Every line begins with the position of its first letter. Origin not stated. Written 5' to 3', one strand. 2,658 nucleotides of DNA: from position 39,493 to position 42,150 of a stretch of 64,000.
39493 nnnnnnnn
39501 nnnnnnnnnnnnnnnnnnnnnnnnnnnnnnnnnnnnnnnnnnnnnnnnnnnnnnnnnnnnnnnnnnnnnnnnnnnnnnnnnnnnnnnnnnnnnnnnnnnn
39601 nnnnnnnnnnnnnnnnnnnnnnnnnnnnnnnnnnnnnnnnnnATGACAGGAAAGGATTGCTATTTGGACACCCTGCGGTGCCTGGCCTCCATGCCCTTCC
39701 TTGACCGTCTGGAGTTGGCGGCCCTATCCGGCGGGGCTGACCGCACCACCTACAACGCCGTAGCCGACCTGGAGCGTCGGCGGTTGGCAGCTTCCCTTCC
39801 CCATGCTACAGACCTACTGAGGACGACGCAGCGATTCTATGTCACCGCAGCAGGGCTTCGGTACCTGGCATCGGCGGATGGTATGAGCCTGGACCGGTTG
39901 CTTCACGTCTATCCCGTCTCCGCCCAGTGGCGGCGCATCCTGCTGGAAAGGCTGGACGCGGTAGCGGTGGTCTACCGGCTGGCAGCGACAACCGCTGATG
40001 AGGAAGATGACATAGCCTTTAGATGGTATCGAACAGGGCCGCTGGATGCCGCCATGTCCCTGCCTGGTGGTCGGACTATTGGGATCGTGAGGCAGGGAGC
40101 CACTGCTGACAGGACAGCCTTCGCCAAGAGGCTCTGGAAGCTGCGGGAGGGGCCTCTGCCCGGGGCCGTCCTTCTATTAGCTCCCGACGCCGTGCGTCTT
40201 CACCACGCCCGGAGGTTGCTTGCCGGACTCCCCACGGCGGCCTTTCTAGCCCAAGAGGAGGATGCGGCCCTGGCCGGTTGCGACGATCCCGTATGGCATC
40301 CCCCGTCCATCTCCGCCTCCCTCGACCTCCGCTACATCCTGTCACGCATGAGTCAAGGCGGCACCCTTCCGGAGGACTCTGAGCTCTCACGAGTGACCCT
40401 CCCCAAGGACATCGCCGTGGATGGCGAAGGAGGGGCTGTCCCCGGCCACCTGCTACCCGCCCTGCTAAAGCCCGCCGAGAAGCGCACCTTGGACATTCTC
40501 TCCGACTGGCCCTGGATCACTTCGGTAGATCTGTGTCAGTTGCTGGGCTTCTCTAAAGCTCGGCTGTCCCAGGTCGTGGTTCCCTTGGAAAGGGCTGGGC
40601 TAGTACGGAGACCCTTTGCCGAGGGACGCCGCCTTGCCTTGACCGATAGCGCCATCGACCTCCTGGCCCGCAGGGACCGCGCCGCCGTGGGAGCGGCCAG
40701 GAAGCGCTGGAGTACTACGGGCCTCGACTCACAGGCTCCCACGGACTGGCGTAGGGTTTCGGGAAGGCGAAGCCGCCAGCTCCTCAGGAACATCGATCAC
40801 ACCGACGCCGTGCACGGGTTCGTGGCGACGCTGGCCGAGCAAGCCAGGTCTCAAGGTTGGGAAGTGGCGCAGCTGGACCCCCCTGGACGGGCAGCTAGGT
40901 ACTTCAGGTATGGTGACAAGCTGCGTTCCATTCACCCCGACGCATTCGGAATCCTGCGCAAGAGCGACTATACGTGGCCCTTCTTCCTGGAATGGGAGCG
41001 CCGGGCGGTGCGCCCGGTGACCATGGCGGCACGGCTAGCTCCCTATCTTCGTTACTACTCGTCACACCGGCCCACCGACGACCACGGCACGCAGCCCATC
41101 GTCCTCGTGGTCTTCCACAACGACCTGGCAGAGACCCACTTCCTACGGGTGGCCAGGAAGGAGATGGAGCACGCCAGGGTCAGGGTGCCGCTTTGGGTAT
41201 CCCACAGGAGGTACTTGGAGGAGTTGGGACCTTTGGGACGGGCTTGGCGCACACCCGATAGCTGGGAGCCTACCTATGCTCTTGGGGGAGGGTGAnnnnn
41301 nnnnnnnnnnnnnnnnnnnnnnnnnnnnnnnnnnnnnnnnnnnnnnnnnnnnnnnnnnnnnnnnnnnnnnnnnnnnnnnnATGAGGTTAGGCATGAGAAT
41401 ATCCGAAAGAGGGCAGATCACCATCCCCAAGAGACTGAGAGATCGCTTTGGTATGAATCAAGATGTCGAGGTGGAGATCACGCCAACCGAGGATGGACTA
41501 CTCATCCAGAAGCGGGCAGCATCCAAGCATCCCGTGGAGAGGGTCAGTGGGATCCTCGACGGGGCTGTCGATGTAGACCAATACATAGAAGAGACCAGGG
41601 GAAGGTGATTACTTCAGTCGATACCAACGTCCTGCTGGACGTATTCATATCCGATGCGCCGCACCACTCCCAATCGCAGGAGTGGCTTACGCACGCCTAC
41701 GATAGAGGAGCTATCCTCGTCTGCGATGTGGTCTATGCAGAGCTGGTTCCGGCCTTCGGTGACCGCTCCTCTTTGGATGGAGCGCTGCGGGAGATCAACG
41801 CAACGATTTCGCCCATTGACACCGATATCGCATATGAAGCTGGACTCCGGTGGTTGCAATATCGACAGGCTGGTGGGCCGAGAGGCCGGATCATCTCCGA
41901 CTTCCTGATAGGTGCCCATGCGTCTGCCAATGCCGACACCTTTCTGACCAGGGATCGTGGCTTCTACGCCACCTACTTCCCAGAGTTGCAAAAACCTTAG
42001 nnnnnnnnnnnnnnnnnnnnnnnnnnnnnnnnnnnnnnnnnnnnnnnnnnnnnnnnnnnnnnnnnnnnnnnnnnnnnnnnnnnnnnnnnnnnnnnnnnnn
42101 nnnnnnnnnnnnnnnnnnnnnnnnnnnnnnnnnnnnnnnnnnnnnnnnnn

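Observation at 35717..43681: Compact mobile-element-like module: coiled-coil HTH protein, coupling-protein-like membrane ATPase, 550-aa replication-relaxation protein, VapBC and a large serine recombinase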

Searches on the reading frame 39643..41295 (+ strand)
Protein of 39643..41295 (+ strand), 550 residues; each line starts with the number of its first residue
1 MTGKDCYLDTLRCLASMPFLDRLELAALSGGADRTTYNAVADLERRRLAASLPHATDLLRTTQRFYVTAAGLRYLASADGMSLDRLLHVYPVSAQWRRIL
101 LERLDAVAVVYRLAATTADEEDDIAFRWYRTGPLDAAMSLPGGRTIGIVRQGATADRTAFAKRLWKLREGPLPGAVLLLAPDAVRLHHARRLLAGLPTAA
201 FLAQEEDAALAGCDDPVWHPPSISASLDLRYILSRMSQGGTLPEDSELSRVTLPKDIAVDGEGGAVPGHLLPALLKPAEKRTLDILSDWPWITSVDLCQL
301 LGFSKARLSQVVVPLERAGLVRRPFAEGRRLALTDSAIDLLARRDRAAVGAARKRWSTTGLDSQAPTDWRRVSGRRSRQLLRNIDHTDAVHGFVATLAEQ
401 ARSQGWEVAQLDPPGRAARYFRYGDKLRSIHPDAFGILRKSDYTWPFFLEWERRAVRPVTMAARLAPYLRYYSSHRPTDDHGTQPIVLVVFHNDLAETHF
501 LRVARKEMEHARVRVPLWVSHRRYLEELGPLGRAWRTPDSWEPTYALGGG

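Call 6: search_protein_families(library=pfam, proteins=[window:39643-41295:+], max_evalue=0.01)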
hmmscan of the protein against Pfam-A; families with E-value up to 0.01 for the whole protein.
window:39643-41295:+ (550 aa): 2 families
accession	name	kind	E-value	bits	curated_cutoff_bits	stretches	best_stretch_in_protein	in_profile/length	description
PF13814.12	Replic_Relax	-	2.1e-08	34.9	25.3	1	293-485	11-189/191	Replication-relaxation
PF12802.13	MarR_2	-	2.3e-06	28.1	27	1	275-330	3-60/61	MarR family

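Call 7: search_protein_families(library=ncbifam, proteins=[window:39643-41295:+], max_evalue=0.01)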
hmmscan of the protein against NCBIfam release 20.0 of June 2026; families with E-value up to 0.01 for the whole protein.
window:39643-41295:+ (550 aa): 0 families

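Call 9: search_protein_families(library=padloc, proteins=[window:39643-41295:+], max_evalue=0.01)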
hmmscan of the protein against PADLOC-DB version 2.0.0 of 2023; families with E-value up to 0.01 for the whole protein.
window:39643-41295:+ (550 aa): 1 family
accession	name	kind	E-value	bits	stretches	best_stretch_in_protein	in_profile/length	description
PDLC01438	Csa3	-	0.0068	14.5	1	268-349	139-217/305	"CAS-I,CAS-II,CAS-III,CAS-IV,CAS-V,CAS-VI; associated_signaling"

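Call 40: search_dna_similar(query=window:39643-41295:+, collection=plasmids, mode=protein, max_evalue=0.001, max_rows=25)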
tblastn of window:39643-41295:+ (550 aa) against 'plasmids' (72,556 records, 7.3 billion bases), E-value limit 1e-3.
No match.

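Call 41: find_homologous_proteins(query=window:39643-41295:+)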
Query window:39643-41295:+ (550 aa): 3298 proteins with E <= 0.001 among 8000 candidates; the best 120 are listed.
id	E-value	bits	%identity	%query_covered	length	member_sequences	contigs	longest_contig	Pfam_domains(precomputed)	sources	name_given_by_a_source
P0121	0.0e+0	1160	95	100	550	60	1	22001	PF13814.13,PF12802.14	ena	-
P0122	0.0e+0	1154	93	100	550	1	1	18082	PF13814.13,PF12802.14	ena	-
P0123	2.9e-245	833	69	99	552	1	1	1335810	PF13814.13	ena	-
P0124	8.1e-245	832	69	99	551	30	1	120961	PF13814.13,PF12802.14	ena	-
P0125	7.6e-226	769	68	97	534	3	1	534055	PF13814.13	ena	-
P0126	2.2e-225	768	65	99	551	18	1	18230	PF13814.13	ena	-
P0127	1.3e-223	762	63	99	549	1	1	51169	PF13814.13,PF12802.14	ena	-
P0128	1.4e-223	762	63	99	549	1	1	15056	PF13814.13,PF12802.14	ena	-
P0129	4.9e-223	760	63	99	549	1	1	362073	PF13814.13,PF12802.14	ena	-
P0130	8.0e-223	759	63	99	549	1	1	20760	PF13814.13,PF12802.14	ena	-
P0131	1.3e-221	755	63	99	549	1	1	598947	PF03551.21,PF13814.13,PF12802.14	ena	-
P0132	1.4e-221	755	63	99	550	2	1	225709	PF01047.29,PF13814.13,PF12802.14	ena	-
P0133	3.4e-221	754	65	99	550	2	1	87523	PF01047.29,PF13814.13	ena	-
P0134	4.0e-221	754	63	99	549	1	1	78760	PF13814.13,PF12802.14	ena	-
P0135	4.5e-221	754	65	99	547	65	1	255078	PF13814.13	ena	-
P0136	5.4e-221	753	66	97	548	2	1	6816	PF13814.13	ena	-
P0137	1.8e-220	752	65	99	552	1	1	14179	PF13814.13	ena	-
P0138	2.7e-220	751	62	99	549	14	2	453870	PF13814.13,PF12802.14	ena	-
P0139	6.0e-220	750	65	100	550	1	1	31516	PF13814.13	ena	-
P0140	6.7e-220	750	62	99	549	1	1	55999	PF13814.13,PF12802.14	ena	-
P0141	7.2e-220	750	63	99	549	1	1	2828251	PF13814.13,PF12802.14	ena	-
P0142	9.7e-220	749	62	99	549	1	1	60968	PF03551.21,PF13814.13,PF09339.17,PF12802.14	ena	-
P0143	1.1e-219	749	65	99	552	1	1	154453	PF13814.13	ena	-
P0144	2.1e-219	748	62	99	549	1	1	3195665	PF13814.13,PF12802.14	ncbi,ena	-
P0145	2.4e-219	748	64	100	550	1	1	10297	PF13814.13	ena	-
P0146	2.6e-219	748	62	99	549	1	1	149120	PF13814.13,PF12802.14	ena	-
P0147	3.2e-219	748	62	99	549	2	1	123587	PF13814.13,PF12802.14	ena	-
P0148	3.5e-219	747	62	99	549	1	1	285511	PF13814.13,PF12802.14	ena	-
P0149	4.6e-219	747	61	99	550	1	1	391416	PF01047.29,PF13814.13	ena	-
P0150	8.4e-219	746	62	99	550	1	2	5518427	PF01047.29,PF13814.13,PF12802.14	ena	-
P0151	8.7e-219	746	62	99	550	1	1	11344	PF01047.29,PF13814.13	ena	-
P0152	3.9e-218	744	64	99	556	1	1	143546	PF13814.13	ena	-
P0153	8.6e-218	743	63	99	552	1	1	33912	PF13814.13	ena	-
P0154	1.0e-217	743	62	99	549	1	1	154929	PF13814.13,PF12802.14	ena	-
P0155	1.0e-217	743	63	99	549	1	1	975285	PF13814.13,PF12802.14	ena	-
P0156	1.1e-217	742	64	100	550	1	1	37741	PF13814.13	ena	-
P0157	1.0e-216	739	62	99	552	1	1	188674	PF13814.13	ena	-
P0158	1.4e-216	739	62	99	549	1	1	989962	PF13814.13,PF12802.14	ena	-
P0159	2.0e-216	738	62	99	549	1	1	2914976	PF13814.13,PF12802.14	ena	-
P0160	2.1e-216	738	61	99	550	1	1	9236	PF13814.13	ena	-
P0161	2.3e-216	738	62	100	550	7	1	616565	PF13814.13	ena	-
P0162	2.8e-216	738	63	99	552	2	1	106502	PF13814.13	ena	-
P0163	2.9e-216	738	64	99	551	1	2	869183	PF13814.13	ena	-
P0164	3.2e-216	738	63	99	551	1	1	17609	PF01978.26,PF13814.13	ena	-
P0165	5.2e-216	737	63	100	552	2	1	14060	PF13814.13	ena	-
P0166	1.1e-215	736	64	98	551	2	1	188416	PF01978.26,PF13814.13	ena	-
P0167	1.4e-215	735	62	99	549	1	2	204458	PF13814.13,PF12802.14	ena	-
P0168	1.5e-215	735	62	98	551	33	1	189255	PF13814.13,PF12802.14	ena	-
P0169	2.0e-215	735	65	99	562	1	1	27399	PF13814.13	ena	-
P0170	2.5e-215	735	61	99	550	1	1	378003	PF13814.13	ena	-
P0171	3.3e-215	734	61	99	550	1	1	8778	PF13814.13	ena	-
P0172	3.3e-215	734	64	99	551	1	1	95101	PF01978.26,PF13814.13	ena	-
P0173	5.1e-215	734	61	99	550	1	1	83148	PF13814.13,PF12802.14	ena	-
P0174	7.5e-215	733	63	99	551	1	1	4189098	PF13814.13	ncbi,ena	-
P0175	8.8e-215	733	61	99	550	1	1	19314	PF13814.13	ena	-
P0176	1.0e-214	733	61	99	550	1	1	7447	PF01047.29,PF13814.13,PF12802.14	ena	-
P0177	1.6e-214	732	61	99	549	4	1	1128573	PF13814.13,PF12802.14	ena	-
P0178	1.6e-214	732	61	99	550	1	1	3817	PF01047.29,PF13814.13,PF12802.14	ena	-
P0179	1.6e-214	732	63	99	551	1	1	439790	PF13814.13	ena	-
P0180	1.8e-214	732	61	100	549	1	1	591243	PF03551.21,PF13814.13,PF12802.14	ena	-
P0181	1.9e-214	732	61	99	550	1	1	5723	PF13814.13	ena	-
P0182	2.3e-214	731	64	99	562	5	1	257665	PF13814.13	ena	-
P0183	2.5e-214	731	64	99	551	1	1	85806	PF01978.26,PF13814.13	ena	-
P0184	2.6e-214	731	61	99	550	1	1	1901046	PF13814.13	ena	-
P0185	3.1e-214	731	63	98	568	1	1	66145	PF01978.26,PF13814.13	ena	-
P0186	5.0e-214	730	64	99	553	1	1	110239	PF01978.26,PF13814.13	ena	-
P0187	5.6e-214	730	63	99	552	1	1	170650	PF13814.13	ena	-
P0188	7.2e-214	730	62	99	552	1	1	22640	PF13814.13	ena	-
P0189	7.6e-214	730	64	99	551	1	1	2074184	PF13814.13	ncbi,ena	-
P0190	9.6e-214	729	61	99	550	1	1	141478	PF01047.29,PF13814.13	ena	-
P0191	1.1e-213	729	63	99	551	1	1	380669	PF01978.26,PF13814.13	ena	-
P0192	1.1e-213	729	61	99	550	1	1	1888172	PF13814.13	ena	-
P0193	1.5e-213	729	63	99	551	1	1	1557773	PF01978.26,PF13814.13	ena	-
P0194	1.6e-213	729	63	100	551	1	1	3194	PF13814.13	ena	-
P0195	1.7e-213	729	61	100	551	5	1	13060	PF13814.13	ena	-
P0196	3.5e-213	728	63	99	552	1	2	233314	PF13814.13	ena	-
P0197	5.9e-213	727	62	98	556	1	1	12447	PF13814.13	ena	-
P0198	6.4e-213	727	62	99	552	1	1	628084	PF01978.26,PF13814.13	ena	-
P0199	6.4e-213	727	62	100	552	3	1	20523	PF13814.13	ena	-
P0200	7.9e-213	726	61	99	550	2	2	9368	PF01047.29,PF13814.13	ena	-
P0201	8.1e-213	726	60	99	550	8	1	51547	PF13814.13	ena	-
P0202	9.5e-213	726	62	99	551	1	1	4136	PF13814.13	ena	-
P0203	9.6e-213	726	63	99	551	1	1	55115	PF01978.26,PF13814.13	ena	-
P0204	1.1e-212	726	61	99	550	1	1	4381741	PF13814.13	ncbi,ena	-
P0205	1.3e-212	726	63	99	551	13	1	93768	PF13814.13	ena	-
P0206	1.3e-212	726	63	99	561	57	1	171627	PF13814.13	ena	-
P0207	1.8e-212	725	62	99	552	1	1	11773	PF13814.13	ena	-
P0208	2.0e-212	725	63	98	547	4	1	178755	PF13814.13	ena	-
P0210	2.8e-212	725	60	99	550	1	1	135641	PF13814.13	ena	-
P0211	5.2e-212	724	62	100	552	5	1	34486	PF13814.13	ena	-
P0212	6.1e-212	723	60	99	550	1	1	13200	PF13814.13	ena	-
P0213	7.3e-212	723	60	99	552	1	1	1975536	PF13814.13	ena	-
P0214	9.5e-212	723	62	99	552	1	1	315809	PF01978.26,PF13814.13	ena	-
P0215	1.0e-211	723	62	99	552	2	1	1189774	PF13814.13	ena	-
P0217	1.0e-211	723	60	99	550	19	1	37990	PF01047.29,PF13814.13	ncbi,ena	-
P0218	1.1e-211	723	63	97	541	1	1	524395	PF13814.13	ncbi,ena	-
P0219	1.3e-211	722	63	99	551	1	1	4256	PF13814.13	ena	-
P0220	1.3e-211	722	62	100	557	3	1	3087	PF13814.13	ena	-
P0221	1.6e-211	722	63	99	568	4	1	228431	PF13814.13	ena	-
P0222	1.7e-211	722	63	98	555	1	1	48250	PF13814.13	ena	-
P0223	2.6e-211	721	64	98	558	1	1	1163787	PF01047.29,PF13814.13,PF12802.14,PF13545.13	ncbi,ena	-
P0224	2.6e-211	721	62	99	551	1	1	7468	PF01978.26,PF13814.13,PF12802.14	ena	-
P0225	3.4e-211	721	63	99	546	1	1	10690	PF13814.13,PF12802.14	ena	-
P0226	3.6e-211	721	62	99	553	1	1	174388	PF13814.13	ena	-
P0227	3.6e-211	721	62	98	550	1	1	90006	PF01047.29,PF13814.13,PF12802.14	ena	-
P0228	3.8e-211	721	64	99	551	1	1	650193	PF01978.26,PF13814.13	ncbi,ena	-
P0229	4.0e-211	721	62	99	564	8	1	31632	PF13814.13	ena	-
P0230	5.5e-211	720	63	99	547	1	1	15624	PF01047.29,PF01978.26,PF13814.13,PF12802.14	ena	-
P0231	6.5e-211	720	62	99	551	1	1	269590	PF01978.26,PF13814.13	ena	-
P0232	7.1e-211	720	62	100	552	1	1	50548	PF13814.13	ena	-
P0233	9.7e-211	720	61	99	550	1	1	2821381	PF13814.13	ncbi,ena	-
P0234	1.0e-210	719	63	99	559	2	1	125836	PF13814.13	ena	-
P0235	1.1e-210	719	63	99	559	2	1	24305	PF13814.13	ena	-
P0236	1.3e-210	719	61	99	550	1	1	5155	PF01047.29,PF13814.13,PF12802.14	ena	-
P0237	1.4e-210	719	63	98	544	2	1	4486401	PF13814.13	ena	-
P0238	2.3e-210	718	63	99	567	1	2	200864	PF13814.13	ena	-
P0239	3.2e-210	718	62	99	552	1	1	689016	PF13814.13,PF12802.14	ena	-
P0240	3.3e-210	718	63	99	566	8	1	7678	PF13814.13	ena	-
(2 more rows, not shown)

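Call 47: search_solved_structures(query=A1, max_evalue=1)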
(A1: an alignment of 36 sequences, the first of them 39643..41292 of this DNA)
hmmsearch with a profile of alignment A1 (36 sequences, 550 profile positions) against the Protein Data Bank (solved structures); distinct sequences matched with E-value up to 1: 11.
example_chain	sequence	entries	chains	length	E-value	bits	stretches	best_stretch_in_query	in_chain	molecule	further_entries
6c28_A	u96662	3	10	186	0.00036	22.4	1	268-345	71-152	Transcriptional regulator, MarR family | CouR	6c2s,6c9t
3cta_A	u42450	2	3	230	0.0012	20.7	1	290-341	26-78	Riboflavin kinase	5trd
3cdh_A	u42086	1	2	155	0.0045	18.8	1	260-340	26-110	Transcriptional regulator, MarR family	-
5hsm_A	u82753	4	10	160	0.011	17.5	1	271-365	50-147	Uncharacterized HTH-type transcriptional regulator Rv2887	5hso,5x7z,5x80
8aga_A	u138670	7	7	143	0.048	15.4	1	6-78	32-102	Transcriptional regulator HosA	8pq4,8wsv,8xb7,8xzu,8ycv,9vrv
3cuo_A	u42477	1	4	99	0.055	15.2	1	262-330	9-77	Uncharacterized HTH-type transcriptional regulator ygaV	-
8pvt_A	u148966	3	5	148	0.3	12.8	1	292-342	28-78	Iron dependent repressor, putative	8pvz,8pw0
5kmg_P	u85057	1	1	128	0.36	12.5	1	430-464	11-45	Protein regulator of cytokinesis 1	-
3nrx_A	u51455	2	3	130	0.37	12.4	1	430-464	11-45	Protein regulator of cytokinesis 1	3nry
2h09_A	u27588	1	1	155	0.45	12.2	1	284-341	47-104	Transcriptional regulator mntR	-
3r4k_A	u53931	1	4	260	0.71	11.5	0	292-346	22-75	Transcriptional regulator, IclR family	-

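Call 52: predict_structure(alignment_id=A1)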
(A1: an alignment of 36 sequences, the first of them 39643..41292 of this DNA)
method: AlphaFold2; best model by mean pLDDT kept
length: 550 residues; sequences in the alignment: 36
mean_pLDDT: 81.4   pTM: 0.83
mean pLDDT of the five models: 81.4, 70.7, 68.2, 66.9, 57.8
residues with pLDDT >= 90: 161; 70-90: 306; 50-70: 47; < 50: 36
segments of 3 or more residues with pLDDT < 50: 360-382
pLDDT, mean of each block of 10 residues (from residue 1): 72 94 88 81 93 88 94 95 92 93 92 90 87 89 90 75 82 90 77 79 89 89 82 81 82 81 69 91 83 87 91 89 66 81 70 51 45 39 71 91 86 75 80 86 85 59 75 73 83 84 87 89 90 88 68
secondary structure, 60 per line:
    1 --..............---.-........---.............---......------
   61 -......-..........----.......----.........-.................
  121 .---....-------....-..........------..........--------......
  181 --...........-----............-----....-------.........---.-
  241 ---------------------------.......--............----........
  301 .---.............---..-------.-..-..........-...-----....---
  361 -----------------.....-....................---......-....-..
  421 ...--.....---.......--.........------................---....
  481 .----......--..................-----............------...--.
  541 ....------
elements in order: H3-16 H22-29 H33-45 E49-54 E62-67 H69-78 H83-89 H94-102 H104-121 E125-128 E136-139 E144-150 H157-166 E175-180 H183-193 E199-204 H205-210 E216-219 H229-235 H268-274 H277-288 H294-301 H305-317 H335-344 H378-382 H384-403 E407-412 H414-417 E419-423 E426-430 E434-440 E443-451 H458-473 H477-481 E486-491 H494-511 E517-521 H522-528 E535-537 E540-544

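Call 56: fold_search(model_id=the predicted structure, library=pdb)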
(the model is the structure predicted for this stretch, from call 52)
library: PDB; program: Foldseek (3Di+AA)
matches with E <= 10: 1317; with E <= 0.001: 0
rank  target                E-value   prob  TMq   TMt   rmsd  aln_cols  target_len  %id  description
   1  1fok_A                8.1e-03  0.38  0.17  0.17  18.0       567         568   10  STRUCTURE OF RESTRICTION ENDONUCLEASE FOKI BOUND TO DNA (released 1997-12-03)
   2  2fok_B                1.1e-02  0.41  0.19  0.19  18.6       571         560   10  STRUCTURE OF RESTRICTION ENDONUCLEASE FOKI (released 1998-06-17)
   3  6abt_A                1.2e-02  1.00  0.13  0.65   2.8        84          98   15  Crystal structure of transcription factor from Listeria monocytogenes (released 2019-06-05)
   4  2fok_A                1.3e-02  0.30  0.17  0.17  19.1       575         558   11  STRUCTURE OF RESTRICTION ENDONUCLEASE FOKI (released 1998-06-17)
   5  2g7u_C                1.3e-02  0.90  0.11  0.24  15.5       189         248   13  2.3 A structure of putative catechol degradative operon regulator from Rhodococcus sp. RHA1 (released 2006-04-04)
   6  4rgx_A                1.4e-02  1.00  0.13  0.45   4.5        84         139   23  Crystal Structure of Putative MarR Family Transcriptional Regulator HcaR from Acinetobacter sp. ADP complexed with 3,4 (released 2015-03-04)
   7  4rgu_B                1.8e-02  1.00  0.12  0.43   4.6        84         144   23  Crystal Structure of Putative MarR Family Transcriptional Regulator HcaR from Acinetobacter sp. ADP complexed with fer (released 2015-03-04)
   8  9u49_A                1.8e-02  0.51  0.19  0.24  19.4       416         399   13  crystal structure of Cdn1 in complex with cA4 (released 2026-02-04)
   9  8xzu                  1.9e-02  1.00  0.12  0.46   4.5        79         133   23  HosA transcriptional regulator from enteropathogenic Escherichia coli O127:H6 (strain E2348/69) bound with 4-hydroxy ben (released 2024-08-28)
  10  8pq4                  2.0e-02  1.00  0.12  0.49   4.4        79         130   23  Structure of HosA transcriptional regulator from enteropathogenic Escherichia coli O127:H6 (strain E2348/69) (released 2023-07-19)
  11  8aga                  2.0e-02  1.00  0.12  0.48   4.4        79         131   23  Structure of p-hydroxy benzoic acid ligand bound HosA transcriptional regulator from enteropathogenic Escherichia coli O (released 2023-08-02)
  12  4rgr_A                2.2e-02  1.00  0.12  0.44   4.6        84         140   23  Crystal Structure of Putative MarR Family Transcriptional Regulator HcaR from Acinetobacter sp. ADP (released 2015-03-04)
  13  1lnw_A                2.3e-02  1.00  0.13  0.47   3.6        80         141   16  CRYSTAL STRUCTURE OF THE MEXR REPRESSOR OF THE MEXAB-OPRM MULTIDRUG EFFLUX OPERON OF PSEUDOMONAS AERUGINOSA (released 2002-09-11)
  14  4ld5_A                2.4e-02  1.00  0.12  0.42   3.2        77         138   22  Crystal structure of MepR Q18P mutant from multidrug resistant S. aureus clinical isolate (released 2013-09-11)
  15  6abq_A                2.4e-02  1.00  0.12  0.53   3.0        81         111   18  Crystal structure of transcription factor from Listeria monocytogenes (released 2019-06-05)
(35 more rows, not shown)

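Call 99: search_protein_families(library=phrogs, proteins=[window:39643-41295:+], max_evalue=0.001)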
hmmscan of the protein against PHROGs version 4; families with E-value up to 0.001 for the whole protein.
window:39643-41295:+ (550 aa): 0 families

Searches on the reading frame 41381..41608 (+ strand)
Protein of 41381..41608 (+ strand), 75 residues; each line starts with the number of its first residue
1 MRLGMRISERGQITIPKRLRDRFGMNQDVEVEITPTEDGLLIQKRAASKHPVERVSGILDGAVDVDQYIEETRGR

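Call 6: search_protein_families(library=pfam, proteins=[window:41381-41608:+], max_evalue=0.01)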
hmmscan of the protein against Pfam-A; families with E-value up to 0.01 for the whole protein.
window:41381-41608:+ (75 aa): 1 family
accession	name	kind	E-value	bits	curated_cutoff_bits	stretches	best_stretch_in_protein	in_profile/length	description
PF04014.23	MazE_antitoxin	-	8.3e-07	29.3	24.7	1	6-45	3-43/48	Antidote-toxin recognition MazE, bacterial antitoxin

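Call 7: search_protein_families(library=ncbifam, proteins=[window:41381-41608:+], max_evalue=0.01)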
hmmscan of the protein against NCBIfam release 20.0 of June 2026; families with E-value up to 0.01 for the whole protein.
window:41381-41608:+ (75 aa): 2 families
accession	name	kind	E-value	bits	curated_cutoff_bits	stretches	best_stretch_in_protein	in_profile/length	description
TIGR01439.1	lp_hng_hel_AbrB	domain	4.3e-08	32.7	28.3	1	6-42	3-40/44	transcriptional regulator, AbrB family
NF040962.1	near_HgcAB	equivalog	0.0025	17.6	70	1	7-27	10-30/70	HgcAB-associated protein HgcC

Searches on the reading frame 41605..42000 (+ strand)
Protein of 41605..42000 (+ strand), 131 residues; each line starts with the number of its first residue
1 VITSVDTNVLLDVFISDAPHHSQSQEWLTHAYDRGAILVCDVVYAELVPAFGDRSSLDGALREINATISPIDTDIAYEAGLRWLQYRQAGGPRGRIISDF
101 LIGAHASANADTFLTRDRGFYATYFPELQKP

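Call 6: search_protein_families(library=pfam, proteins=[window:41605-42000:+], max_evalue=0.01)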
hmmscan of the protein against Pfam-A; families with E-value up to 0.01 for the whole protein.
window:41605-42000:+ (131 aa): 2 families
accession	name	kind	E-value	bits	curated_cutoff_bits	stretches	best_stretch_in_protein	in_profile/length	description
PF01850.27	PIN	-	7.8e-14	52.8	23.6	1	5-125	3-119/120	PIN domain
PF13470.12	PIN_3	-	0.0085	17.4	27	0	5-41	4-39/115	PIN domain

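Call 7: search_protein_families(library=ncbifam, proteins=[window:41605-42000:+], max_evalue=0.01)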
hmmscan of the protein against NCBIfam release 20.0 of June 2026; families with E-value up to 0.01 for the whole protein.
window:41605-42000:+ (131 aa): 2 families
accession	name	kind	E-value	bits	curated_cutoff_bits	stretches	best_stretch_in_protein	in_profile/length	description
TIGR00028.1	Mtu_PIN_fam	subfamily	4e-11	43.3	73.6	1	2-124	2-133/143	TA system VapC family ribonuclease toxin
NF047959.1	TA_toxin_VapC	equivalog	1.6e-06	28.2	80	1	5-121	3-117/125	type II toxin-antitoxin system VapC family toxin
